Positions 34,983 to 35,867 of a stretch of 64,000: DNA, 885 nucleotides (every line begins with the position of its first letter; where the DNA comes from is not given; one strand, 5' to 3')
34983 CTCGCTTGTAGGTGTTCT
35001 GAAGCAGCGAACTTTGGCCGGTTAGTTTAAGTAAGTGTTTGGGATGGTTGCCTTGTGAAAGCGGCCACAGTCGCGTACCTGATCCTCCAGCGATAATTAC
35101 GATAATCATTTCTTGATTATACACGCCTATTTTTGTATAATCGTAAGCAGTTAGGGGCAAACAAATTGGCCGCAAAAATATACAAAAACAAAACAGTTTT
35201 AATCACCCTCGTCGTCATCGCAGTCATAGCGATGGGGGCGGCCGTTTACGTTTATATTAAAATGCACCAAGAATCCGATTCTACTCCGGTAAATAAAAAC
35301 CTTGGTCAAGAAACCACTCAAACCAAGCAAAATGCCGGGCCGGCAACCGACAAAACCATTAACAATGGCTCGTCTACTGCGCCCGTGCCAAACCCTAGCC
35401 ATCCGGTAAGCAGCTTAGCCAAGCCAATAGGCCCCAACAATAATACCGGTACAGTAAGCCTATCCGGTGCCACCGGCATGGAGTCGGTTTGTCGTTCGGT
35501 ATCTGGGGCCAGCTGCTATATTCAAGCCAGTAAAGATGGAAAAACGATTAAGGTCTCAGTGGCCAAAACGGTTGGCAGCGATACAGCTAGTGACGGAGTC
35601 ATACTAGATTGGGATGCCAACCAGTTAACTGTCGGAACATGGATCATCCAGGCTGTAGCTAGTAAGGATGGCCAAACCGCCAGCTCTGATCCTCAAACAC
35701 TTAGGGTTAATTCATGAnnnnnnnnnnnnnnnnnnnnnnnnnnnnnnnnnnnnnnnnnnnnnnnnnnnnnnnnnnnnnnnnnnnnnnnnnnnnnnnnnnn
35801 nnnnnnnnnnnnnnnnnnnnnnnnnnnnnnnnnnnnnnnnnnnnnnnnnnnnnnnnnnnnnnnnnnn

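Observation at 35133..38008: Two-gene secreted module: small anchored Ig-like protein plus 764-aa protein with a lysozyme/LT-like head and four tandem beta-sandwich repeats. The head domain is shared with the CHAP protein at 62.4 kb.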

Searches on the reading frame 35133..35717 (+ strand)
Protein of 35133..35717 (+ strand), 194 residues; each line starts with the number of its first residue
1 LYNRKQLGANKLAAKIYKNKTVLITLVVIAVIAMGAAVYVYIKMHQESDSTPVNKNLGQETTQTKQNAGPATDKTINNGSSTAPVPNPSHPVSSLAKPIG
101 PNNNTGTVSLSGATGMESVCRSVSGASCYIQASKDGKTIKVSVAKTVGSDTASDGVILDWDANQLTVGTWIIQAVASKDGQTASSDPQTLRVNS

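Call 3: search_protein_families(library=pfam, proteins=[window:35133-35717:+], max_evalue=1)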
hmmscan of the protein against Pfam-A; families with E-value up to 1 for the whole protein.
window:35133-35717:+ (194 aa): 4 families
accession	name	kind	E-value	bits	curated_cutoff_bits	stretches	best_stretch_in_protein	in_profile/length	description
PF22852.1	SoxE_N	-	0.011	16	27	1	26-42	13-29/48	Sulfocyanin, N-terminal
PF04308.18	RNaseH_like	-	0.038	14.3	25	1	17-72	29-82/145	Ribonuclease H-like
PF13572.11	DUF4134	-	0.08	13.7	26.5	1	17-51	34-68/93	Domain of unknown function (DUF4134)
PF20556.3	DUF6768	-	0.16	12.1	27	1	18-50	39-71/123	Family of unknown function (DUF6768)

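Call 5: search_protein_families(library=ncbifam, proteins=[window:35133-35717:+], max_evalue=1)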
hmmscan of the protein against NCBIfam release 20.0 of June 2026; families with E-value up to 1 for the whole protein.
window:35133-35717:+ (194 aa): 5 families
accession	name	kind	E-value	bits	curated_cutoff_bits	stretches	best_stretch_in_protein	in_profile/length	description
TIGR00990.1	3a0801s09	subfamily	5.4e-06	25.3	757.25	1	14-97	28-109/615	mitochondrial import receptor subunit TOM70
NF004285.1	PRK05696.1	equivalog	0.031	14.1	179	1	7-71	7-68/171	flagellar basal body-associated protein FliL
TIGR04526.1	predic_Ig_block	subfamily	0.044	12.7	150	1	18-92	4-78/693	putative immunoglobulin-blocking virulence protein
NF009420.1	PRK12785.1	equivalog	0.068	13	197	1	9-51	9-51/161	flagellar basal body-associated protein FliL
NF006283.1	PRK08455.1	equivalog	0.074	12.7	187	1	17-74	14-71/182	flagellar basal body-associated protein FliL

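Call 18: find_homologous_proteins(query=window:35133-35717:+, max_evalue=0.001)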
Query window:35133-35717:+ (194 aa): 17 proteins with E <= 0.001 among 296 candidates.
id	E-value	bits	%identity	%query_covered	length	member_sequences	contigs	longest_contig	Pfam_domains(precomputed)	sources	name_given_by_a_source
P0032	1.1e-96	340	100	83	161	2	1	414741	-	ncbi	-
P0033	1.2e-57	213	61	94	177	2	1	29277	-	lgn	-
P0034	3.5e-51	192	57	92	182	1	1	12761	-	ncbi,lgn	ncbi:MAG TPA: hypothetical protein VF272_04125 [Candidatus Saccharimonadia bacterium]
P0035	4.1e-51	191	58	93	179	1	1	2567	-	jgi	jgi:hypothetical protein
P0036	1.1e-49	187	51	96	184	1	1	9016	-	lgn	-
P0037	9.8e-49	184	73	52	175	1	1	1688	-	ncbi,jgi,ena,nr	ncbi:MAG TPA: hypothetical protein VMR98_00050 [Candidatus Polarisedimenticolaceae bacterium]|nr:hyp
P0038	2.0e-48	183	60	72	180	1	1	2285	-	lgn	-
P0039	3.0e-46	176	58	79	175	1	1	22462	-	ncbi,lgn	-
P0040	1.2e-43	167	56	91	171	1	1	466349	-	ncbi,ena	-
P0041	1.1e-39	154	54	82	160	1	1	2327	-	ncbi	-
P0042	3.3e-39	153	49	94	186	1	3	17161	-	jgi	jgi:hypothetical protein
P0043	2.2e-34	137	64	52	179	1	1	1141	-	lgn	-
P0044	6.3e-31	126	60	55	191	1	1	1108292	-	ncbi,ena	-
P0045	3.5e-29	120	57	67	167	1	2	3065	-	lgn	-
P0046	8.1e-28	116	46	68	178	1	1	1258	-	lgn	-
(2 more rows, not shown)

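Call 19: find_encoding_contigs(protein=P0032, flank=6000, max_places=3)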
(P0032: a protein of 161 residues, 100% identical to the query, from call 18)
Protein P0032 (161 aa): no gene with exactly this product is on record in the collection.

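Call 20: find_encoding_contigs(protein=P0033, flank=6000, max_places=3)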
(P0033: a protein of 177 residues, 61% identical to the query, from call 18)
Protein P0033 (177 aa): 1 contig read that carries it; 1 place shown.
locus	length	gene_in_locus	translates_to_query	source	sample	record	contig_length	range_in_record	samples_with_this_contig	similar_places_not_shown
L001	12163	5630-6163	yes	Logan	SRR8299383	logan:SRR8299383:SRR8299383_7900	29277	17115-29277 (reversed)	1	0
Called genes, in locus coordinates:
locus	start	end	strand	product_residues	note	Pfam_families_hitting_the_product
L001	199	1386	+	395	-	PF25371:DUF7884, PF02353:CMAS, PF13489:Methyltransf_23, PF08241:Methyltransf_11, PF08242:Methyltransf_12, PF13649:Methyltransf_25, PF13847:Methyltransf_31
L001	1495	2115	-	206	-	PF01726:LexA_DNA_bind, PF00717:Peptidase_S24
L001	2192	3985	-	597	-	PF12229:PG_binding_4, PF04294:VanW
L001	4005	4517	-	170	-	PF00293:NUDIX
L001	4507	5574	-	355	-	PF00483:NTP_transferase, PF12804:NTP_transf_3, PF22640:ManC_GMP_beta-helix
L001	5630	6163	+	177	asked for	-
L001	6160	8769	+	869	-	PF16158:N_BRCA1_IG (faint)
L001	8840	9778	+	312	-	PF01073:3Beta_HSD (faint), PF01370:Epimerase, PF04321:RmlD_sub_bind (weak), PF16363:GDP_Man_Dehyd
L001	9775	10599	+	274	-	PF01061:ABC2_membrane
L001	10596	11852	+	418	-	PF00005:ABC_tran, PF13304:AAA_21 (faint), PF14524:Wzt_C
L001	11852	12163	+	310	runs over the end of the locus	PF20102:DUF6492 (weak)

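Call 21: find_encoding_contigs(protein=P0040, flank=6000, max_places=3)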
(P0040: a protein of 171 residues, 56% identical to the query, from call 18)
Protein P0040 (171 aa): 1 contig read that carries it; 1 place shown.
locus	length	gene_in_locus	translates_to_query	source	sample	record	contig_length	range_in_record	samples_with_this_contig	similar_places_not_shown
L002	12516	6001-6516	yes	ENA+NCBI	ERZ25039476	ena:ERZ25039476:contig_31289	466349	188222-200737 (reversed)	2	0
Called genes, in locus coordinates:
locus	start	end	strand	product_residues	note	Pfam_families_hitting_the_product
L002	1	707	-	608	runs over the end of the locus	PF13522:GATase_6, PF13537:GATase_7, PF01380:SIS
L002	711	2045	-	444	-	PF02878:PGM_PMM_I, PF02879:PGM_PMM_II, PF02880:PGM_PMM_III, PF00408:PGM_PMM_IV (weak)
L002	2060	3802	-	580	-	PF12229:PG_binding_4, PF04294:VanW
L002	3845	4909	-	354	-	PF00483:NTP_transferase, PF12804:NTP_transf_3, PF22640:ManC_GMP_beta-helix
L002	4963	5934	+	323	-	PF01073:3Beta_HSD, PF01370:Epimerase, PF02719:Polysacc_synt_2, PF04321:RmlD_sub_bind, PF13460:NAD_binding_10, PF16363:GDP_Man_Dehyd, PF07993:NAD_binding_4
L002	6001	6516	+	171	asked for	-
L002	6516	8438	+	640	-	PF16158:N_BRCA1_IG (faint)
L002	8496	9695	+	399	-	PF00155:Aminotran_1_2 (weak), PF01041:DegT_DnrJ_EryC1, PF01053:Cys_Met_Meta_PP (weak)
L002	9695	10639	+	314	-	PF01370:Epimerase, PF04321:RmlD_sub_bind (weak), PF16363:GDP_Man_Dehyd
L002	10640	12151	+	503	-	PF01943:Polysacc_synt, PF13440:Polysacc_synt_3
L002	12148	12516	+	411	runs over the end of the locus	PF13439:Glyco_transf_4 (weak), PF20706:GT4-conflict, PF00534:Glycos_transf_1, PF13692:Glyco_trans_1_4, PF13524:Glyco_trans_1_2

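Call 37: find_related_loci(query=window:35133-35717:+, collection=genome_contigs, flank=6000)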
Query window:35133-35717:+ (194 aa) in genome_contigs; peptide patterns used: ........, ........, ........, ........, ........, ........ (x = any residue, [..] = any of these).
250 stretches matched a pattern; 1 encode a relative of the query (tblastn E <= 1e-3); 1 distinct loci.
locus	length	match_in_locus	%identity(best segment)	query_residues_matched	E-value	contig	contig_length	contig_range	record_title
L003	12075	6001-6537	57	15-193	9e-60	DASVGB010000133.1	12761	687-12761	MAG TPA_asm: Candidatus Saccharimonadia bacterium isolate SMAG_U2104 k141_1090448, whole genome shotgun sequence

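Call 38: find_encoding_contigs(protein=P0044, flank=6000, max_places=2)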
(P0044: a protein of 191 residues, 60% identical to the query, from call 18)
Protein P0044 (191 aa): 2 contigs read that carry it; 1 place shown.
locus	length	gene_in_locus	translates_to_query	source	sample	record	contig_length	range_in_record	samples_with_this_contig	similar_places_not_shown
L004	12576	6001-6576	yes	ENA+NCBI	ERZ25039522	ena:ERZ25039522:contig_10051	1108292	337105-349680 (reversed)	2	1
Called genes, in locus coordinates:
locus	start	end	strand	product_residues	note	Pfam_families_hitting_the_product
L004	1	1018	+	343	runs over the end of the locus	PF05231:MASE1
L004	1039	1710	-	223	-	PF02578:Cu-oxidase_4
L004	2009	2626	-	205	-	PF01726:LexA_DNA_bind, PF00717:Peptidase_S24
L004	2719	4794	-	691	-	PF12229:PG_binding_4, PF04294:VanW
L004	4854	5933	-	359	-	PF00483:NTP_transferase, PF22640:ManC_GMP_beta-helix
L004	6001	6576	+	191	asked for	-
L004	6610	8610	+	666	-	PF16158:N_BRCA1_IG (faint)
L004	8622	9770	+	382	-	PF04188:Mannosyl_trans2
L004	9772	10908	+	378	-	PF04188:Mannosyl_trans2 (weak)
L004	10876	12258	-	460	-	PF13439:Glyco_transf_4 (faint), PF00534:Glycos_transf_1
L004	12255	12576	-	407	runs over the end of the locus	PF13579:Glyco_trans_4_4, PF13439:Glyco_transf_4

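Call 39: find_encoding_contigs(protein=P0039, flank=6000, max_places=2)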
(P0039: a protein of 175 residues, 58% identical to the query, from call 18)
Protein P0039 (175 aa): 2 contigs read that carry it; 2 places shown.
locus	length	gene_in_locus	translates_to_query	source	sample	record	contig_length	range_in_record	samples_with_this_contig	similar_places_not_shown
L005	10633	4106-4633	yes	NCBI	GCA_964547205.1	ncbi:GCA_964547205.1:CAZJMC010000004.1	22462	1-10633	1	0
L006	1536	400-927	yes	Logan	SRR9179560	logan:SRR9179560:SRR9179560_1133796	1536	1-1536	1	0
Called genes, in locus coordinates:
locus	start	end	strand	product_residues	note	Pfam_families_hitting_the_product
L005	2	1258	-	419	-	?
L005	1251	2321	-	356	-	PF00483:NTP_transferase, PF12804:NTP_transf_3 (weak), PF22640:ManC_GMP_beta-helix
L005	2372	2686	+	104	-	-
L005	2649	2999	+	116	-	PF02452:PemK_toxin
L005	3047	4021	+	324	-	PF01073:3Beta_HSD, PF01370:Epimerase, PF02719:Polysacc_synt_2, PF04321:RmlD_sub_bind, PF05368:NmrA (weak), PF13460:NAD_binding_10, PF16363:GDP_Man_Dehyd, PF07993:NAD_binding_4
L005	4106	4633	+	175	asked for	-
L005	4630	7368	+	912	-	PF16158:N_BRCA1_IG (faint)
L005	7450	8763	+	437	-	PF01210:NAD_Gly3P_dh_N (faint), PF02558:ApbA (weak), PF03446:NAD_binding_2 (faint), PF03721:UDPG_MGDP_dh_N, PF03807:F420_oxidored (faint), PF00984:UDPG_MGDP_dh, PF03720:UDPG_MGDP_dh_C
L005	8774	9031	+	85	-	-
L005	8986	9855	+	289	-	PF01370:Epimerase, PF16363:GDP_Man_Dehyd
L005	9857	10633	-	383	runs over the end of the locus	PF13439:Glyco_transf_4, PF20706:GT4-conflict, PF00534:Glycos_transf_1, PF13692:Glyco_trans_1_4, PF13524:Glyco_trans_1_2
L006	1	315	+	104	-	?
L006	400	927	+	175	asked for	-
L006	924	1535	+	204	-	?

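Call 40: find_encoding_contigs(protein=P0042, flank=6000, max_places=2)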
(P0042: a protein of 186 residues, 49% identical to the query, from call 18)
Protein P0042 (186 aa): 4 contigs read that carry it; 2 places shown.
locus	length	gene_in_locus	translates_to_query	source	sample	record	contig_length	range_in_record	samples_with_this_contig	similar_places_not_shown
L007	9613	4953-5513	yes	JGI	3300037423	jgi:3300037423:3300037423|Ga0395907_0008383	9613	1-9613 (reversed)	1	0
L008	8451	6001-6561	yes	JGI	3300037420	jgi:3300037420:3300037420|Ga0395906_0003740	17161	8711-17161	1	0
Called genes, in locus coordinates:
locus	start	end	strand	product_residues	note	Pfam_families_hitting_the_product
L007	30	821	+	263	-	PF02353:CMAS, PF13489:Methyltransf_23, PF13847:Methyltransf_31, PF08241:Methyltransf_11, PF08242:Methyltransf_12, PF13649:Methyltransf_25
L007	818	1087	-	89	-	-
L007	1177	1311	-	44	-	-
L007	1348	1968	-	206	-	PF01726:LexA_DNA_bind, PF00717:Peptidase_S24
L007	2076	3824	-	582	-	PF12229:PG_binding_4, PF04294:VanW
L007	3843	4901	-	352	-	PF00483:NTP_transferase, PF12804:NTP_transf_3, PF22640:ManC_GMP_beta-helix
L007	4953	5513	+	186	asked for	-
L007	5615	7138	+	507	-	-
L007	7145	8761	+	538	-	-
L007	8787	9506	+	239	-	PF13489:Methyltransf_23, PF08241:Methyltransf_11, PF08242:Methyltransf_12, PF13649:Methyltransf_25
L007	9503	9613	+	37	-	?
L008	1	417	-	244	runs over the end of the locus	PF18933:PsbP_2 (weak)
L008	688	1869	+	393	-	PF25371:DUF7884, PF02353:CMAS, PF13489:Methyltransf_23, PF08241:Methyltransf_11, PF08242:Methyltransf_12, PF13649:Methyltransf_25, PF13847:Methyltransf_31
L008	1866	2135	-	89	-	-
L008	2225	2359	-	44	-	-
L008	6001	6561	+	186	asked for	-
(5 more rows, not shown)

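Call 41: find_encoding_contigs(protein=P0034, flank=6000, max_places=2)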
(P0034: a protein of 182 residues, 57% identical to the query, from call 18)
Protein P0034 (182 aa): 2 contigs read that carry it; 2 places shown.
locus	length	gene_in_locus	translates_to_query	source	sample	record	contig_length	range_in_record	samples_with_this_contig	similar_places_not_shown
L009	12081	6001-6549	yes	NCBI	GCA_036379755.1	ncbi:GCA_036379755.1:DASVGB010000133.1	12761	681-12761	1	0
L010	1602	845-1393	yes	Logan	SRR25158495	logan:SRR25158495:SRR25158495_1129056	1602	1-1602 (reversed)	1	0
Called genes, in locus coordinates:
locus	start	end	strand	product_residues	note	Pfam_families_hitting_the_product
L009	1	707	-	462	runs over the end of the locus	PF13522:GATase_6, PF13537:GATase_7, PF01380:SIS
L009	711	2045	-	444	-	PF02878:PGM_PMM_I, PF02879:PGM_PMM_II, PF02880:PGM_PMM_III, PF00408:PGM_PMM_IV (weak)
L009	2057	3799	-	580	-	PF12229:PG_binding_4, PF04294:VanW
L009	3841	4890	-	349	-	PF00483:NTP_transferase, PF12804:NTP_transf_3, PF22640:ManC_GMP_beta-helix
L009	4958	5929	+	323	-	PF01073:3Beta_HSD, PF01370:Epimerase, PF02719:Polysacc_synt_2, PF04321:RmlD_sub_bind, PF13460:NAD_binding_10, PF16363:GDP_Man_Dehyd, PF07993:NAD_binding_4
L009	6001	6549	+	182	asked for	-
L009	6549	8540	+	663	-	PF16158:N_BRCA1_IG (faint)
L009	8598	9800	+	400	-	PF01041:DegT_DnrJ_EryC1, PF01053:Cys_Met_Meta_PP (weak)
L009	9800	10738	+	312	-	PF01370:Epimerase, PF04321:RmlD_sub_bind (weak), PF16363:GDP_Man_Dehyd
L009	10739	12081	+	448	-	PF01943:Polysacc_synt, PF13440:Polysacc_synt_3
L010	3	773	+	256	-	?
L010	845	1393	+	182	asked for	-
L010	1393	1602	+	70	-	?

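Call 43: predict_structure(alignment_id=A3)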
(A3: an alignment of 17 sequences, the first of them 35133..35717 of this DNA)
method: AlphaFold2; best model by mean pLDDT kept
length: 194 residues; sequences in the alignment: 17
mean_pLDDT: 76.2   pTM: 0.52
mean pLDDT of the five models: 76.2, 76.1, 75.8, 74.8, 74.4
residues with pLDDT >= 90: 82; 70-90: 38; 50-70: 46; < 50: 28
segments of 3 or more residues with pLDDT < 50: 1-3, 54-60, 62-64, 76-81
pLDDT, mean of each block of 10 residues (from residue 1): 52 56 80 77 59 48 52 47 56 79 81 94 95 97 94 86 97 96 96 97
secondary structure, 60 per line:
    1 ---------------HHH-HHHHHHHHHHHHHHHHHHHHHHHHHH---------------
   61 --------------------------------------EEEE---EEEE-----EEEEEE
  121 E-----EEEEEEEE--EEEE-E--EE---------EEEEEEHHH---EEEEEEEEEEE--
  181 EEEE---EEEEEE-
elements in order: H20-45 E99-102 E106-109 E115-121 E127-134 E137-140 E156-161 E168-178 E181-184 E188-193

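Call 48: search_protein_families(library=phrogs, proteins=[window:35133-35717:+], max_evalue=1)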
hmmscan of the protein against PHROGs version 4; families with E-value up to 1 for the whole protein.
window:35133-35717:+ (194 aa): 2 families
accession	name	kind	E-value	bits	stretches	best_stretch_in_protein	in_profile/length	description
phrog_197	-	moron, auxiliary metabolic gene and host takeover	0.0077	16.7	1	15-112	223-321/486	Zot-like toxin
phrog_1806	-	tail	0.095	13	1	21-56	21-56/276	collagen like minor tail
